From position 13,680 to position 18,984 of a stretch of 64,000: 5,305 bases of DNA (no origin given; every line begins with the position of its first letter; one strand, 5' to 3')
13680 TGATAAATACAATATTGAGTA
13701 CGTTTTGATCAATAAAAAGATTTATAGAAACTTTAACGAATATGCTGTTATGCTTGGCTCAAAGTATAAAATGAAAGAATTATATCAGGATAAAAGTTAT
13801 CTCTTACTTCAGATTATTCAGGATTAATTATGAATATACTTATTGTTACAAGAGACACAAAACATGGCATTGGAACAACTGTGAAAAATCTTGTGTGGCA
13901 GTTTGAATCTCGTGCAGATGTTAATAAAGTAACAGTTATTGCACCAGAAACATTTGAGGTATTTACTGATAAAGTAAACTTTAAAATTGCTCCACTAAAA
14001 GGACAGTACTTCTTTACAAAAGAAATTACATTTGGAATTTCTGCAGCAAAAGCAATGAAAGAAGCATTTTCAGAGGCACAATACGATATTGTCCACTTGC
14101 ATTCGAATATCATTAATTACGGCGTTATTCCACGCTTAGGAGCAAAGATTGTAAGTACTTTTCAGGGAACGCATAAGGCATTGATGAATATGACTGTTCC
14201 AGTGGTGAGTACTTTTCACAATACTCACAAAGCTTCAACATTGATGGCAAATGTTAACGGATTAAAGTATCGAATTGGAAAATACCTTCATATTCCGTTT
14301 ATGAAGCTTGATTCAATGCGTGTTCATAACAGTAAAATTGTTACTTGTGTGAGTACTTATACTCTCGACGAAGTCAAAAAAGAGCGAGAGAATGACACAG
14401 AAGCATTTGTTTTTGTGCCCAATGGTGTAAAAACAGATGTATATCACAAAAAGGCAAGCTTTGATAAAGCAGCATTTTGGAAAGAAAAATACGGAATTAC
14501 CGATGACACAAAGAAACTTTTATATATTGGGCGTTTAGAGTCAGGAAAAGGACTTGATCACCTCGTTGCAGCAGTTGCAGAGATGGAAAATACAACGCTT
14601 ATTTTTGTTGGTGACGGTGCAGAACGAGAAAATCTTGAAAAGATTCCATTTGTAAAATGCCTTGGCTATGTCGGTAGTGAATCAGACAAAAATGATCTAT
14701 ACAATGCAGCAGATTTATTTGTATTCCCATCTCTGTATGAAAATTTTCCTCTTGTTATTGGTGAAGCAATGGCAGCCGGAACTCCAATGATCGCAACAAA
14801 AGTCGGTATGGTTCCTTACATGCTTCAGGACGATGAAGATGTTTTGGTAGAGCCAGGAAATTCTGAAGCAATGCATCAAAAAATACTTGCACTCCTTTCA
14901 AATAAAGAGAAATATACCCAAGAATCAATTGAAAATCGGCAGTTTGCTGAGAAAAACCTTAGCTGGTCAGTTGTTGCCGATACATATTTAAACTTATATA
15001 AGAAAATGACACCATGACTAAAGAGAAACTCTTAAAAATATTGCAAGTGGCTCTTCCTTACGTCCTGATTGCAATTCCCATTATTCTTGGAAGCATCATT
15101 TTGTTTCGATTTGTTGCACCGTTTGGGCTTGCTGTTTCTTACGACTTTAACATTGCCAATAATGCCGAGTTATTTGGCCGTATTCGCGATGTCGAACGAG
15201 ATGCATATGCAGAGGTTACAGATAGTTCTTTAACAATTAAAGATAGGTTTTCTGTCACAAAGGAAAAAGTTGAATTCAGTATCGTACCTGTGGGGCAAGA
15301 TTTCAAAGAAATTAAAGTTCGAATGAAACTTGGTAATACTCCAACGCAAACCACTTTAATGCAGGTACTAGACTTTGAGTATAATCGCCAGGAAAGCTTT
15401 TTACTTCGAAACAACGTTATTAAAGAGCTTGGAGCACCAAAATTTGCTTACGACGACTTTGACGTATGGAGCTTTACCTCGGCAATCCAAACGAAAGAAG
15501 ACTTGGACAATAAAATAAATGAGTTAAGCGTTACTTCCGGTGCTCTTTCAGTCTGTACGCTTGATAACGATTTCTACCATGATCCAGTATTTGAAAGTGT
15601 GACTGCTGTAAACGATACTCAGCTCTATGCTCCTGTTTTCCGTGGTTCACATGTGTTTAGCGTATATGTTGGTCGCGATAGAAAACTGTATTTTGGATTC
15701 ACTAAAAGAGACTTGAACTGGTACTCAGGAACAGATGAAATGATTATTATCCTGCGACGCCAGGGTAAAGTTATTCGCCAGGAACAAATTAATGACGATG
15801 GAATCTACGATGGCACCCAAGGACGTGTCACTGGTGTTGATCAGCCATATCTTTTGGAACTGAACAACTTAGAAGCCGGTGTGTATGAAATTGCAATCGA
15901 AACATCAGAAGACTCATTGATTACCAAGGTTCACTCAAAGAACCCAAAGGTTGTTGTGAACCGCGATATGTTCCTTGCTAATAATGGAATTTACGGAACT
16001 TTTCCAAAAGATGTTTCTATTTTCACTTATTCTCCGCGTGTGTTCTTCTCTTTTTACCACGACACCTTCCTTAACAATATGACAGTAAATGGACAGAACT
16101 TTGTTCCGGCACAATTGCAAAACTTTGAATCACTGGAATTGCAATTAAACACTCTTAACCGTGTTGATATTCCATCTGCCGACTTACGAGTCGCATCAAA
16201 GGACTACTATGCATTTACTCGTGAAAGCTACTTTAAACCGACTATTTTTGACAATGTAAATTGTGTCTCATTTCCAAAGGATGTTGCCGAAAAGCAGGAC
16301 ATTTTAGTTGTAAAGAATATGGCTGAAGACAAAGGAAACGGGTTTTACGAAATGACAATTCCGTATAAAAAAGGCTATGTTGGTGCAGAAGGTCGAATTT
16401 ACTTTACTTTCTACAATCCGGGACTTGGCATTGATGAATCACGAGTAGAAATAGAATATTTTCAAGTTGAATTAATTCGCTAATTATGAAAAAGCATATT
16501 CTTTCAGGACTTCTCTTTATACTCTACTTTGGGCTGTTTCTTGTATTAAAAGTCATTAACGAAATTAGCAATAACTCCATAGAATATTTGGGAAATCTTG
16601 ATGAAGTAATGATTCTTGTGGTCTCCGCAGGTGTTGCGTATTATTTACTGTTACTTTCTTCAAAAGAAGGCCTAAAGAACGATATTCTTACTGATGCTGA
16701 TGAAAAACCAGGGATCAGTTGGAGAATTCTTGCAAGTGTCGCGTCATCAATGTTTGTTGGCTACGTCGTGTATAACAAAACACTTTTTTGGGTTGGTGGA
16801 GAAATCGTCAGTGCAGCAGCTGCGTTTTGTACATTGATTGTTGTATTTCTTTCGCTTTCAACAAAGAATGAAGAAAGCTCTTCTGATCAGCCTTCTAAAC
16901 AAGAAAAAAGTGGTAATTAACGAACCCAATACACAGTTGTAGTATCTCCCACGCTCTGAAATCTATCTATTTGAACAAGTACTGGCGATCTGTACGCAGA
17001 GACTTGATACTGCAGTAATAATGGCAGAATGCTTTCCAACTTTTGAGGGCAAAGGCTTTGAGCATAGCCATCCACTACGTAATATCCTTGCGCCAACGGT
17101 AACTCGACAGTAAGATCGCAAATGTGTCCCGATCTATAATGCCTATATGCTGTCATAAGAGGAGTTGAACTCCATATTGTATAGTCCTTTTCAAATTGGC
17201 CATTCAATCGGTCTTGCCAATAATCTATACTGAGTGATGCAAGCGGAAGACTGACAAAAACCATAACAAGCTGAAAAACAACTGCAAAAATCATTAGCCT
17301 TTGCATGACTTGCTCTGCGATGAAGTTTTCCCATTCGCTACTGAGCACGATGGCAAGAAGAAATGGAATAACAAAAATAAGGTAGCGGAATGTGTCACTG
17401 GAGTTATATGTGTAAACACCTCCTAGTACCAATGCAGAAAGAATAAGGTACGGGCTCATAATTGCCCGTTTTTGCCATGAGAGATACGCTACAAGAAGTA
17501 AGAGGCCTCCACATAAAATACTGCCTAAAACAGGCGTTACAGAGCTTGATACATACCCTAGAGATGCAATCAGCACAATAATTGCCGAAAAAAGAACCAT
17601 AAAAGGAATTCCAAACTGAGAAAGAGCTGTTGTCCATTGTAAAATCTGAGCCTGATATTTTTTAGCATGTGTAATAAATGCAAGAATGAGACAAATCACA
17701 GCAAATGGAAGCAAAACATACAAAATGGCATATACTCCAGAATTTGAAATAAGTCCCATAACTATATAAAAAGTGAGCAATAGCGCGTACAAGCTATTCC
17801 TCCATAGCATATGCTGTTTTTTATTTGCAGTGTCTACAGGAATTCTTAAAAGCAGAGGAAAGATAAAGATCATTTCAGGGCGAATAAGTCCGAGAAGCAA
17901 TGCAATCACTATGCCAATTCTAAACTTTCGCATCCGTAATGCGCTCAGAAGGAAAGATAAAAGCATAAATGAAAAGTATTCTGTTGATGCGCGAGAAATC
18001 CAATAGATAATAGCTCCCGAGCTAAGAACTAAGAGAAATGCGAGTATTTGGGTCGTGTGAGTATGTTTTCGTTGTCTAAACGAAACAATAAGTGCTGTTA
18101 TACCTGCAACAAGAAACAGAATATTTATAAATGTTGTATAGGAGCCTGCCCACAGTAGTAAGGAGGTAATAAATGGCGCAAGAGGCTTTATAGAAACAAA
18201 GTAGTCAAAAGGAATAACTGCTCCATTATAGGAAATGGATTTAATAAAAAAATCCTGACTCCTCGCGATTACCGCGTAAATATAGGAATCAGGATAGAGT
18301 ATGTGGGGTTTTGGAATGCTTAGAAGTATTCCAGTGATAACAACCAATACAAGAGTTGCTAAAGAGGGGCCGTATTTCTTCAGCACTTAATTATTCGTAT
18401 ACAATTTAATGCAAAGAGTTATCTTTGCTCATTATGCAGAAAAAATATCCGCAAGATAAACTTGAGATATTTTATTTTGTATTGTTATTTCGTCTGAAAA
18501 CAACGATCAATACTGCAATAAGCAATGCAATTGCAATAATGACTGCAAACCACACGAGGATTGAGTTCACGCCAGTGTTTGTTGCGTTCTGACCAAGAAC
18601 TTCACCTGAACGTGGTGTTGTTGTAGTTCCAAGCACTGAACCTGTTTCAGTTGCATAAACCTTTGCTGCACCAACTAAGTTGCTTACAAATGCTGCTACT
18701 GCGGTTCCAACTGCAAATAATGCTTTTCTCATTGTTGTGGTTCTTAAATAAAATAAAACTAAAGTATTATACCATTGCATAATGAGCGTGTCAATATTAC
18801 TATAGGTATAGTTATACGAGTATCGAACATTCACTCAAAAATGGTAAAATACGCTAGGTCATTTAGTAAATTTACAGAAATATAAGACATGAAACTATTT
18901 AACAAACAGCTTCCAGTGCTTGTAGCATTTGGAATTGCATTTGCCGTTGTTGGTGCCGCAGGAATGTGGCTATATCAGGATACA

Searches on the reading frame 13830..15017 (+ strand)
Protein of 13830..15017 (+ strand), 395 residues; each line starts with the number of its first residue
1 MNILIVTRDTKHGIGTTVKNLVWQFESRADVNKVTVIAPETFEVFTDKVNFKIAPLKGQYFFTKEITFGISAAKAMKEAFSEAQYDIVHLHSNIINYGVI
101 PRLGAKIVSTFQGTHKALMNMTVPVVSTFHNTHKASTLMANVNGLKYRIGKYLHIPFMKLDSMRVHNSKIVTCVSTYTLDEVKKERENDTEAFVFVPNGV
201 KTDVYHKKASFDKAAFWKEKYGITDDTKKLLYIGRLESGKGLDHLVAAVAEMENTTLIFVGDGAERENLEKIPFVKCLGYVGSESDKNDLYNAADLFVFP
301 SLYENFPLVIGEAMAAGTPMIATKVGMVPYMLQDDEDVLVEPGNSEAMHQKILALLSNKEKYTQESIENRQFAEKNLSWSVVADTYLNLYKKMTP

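Call 67: search_protein_families(library=pfam, proteins=[window:13830-15017:+], max_evalue=0.00001)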
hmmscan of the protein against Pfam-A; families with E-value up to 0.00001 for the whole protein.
window:13830-15017:+ (395 aa): 4 families
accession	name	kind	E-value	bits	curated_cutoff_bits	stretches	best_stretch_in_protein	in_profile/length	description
PF00534.26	Glycos_transf_1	-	7.6e-33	113.9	26.4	1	216-364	4-164/172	Glycosyl transferases group 1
PF13692.12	Glyco_trans_1_4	-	2.6e-32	112.4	27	1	228-358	2-142/142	Glycosyl transferases group 1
PF13439.12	Glyco_transf_4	-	2.9e-13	50.7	28.5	1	13-203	3-169/170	Glycosyltransferase Family 4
PF20706.3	GT4-conflict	-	3.3e-08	33.3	26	1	225-384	195-383/385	Family 4 Glycosyltransferase in conflict systems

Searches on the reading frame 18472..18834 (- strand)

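Call 3: search_protein_families(library=pfam, proteins=[window:18472-18834:-], max_evalue=0.01)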
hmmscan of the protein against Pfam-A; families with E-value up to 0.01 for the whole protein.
window:18472-18834:- (120 aa): 2 families
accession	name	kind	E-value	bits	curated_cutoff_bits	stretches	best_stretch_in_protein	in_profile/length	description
PF22533.2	WIV_dom_3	-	0.0045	17.5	27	1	3-68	14-76/85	Protein P1-like, WIV domain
PF03229.18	Alpha_GJ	-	0.0095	16.9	21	0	35-92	1-57/126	Alphavirus glycoprotein J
